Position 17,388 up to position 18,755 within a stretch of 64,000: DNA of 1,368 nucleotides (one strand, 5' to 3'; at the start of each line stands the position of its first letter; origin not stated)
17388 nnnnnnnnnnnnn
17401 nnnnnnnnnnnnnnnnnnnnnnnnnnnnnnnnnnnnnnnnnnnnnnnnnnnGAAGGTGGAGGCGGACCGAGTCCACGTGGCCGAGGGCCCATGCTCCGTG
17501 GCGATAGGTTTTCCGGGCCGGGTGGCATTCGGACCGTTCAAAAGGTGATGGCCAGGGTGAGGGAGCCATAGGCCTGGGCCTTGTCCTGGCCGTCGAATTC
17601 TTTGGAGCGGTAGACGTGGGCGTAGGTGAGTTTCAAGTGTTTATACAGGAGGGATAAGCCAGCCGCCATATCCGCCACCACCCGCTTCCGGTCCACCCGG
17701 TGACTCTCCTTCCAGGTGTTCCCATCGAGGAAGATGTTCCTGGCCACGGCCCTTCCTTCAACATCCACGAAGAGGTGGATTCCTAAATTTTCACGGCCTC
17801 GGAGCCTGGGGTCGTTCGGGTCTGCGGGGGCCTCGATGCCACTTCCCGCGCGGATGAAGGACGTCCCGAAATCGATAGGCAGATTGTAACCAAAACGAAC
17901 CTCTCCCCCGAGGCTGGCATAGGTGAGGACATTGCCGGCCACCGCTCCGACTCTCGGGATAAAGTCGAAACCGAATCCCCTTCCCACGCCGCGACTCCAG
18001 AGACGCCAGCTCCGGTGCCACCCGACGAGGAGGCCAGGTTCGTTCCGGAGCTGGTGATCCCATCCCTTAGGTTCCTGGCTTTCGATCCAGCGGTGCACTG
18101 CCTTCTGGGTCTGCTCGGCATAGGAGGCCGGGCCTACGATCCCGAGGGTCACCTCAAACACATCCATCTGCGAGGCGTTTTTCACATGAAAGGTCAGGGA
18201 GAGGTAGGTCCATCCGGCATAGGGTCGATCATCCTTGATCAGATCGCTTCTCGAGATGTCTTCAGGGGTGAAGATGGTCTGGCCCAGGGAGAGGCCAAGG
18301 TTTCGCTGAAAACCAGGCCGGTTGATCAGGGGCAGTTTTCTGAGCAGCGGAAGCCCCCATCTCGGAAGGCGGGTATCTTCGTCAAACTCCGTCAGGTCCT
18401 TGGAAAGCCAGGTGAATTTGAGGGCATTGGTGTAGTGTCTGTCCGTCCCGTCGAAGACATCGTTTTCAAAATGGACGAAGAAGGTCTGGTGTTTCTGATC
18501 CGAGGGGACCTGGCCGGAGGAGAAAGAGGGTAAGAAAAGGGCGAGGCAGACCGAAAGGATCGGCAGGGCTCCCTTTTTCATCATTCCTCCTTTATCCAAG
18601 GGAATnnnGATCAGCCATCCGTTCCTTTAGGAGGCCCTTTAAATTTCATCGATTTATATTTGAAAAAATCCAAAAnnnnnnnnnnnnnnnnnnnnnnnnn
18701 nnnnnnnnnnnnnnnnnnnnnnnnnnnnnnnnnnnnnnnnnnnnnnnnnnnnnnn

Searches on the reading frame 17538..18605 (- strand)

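Call 11: search_protein_families(library=pfam, proteins=[window:17538-18605:-], max_evalue=0.001)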
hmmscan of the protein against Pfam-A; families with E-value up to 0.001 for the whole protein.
window:17538-18605:- (355 aa): 1 family
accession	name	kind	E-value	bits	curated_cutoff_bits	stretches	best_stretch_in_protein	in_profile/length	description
PF09982.15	LpxR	-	3.5e-106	355.2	26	1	20-355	4-323/323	Outer membrane protein LpxR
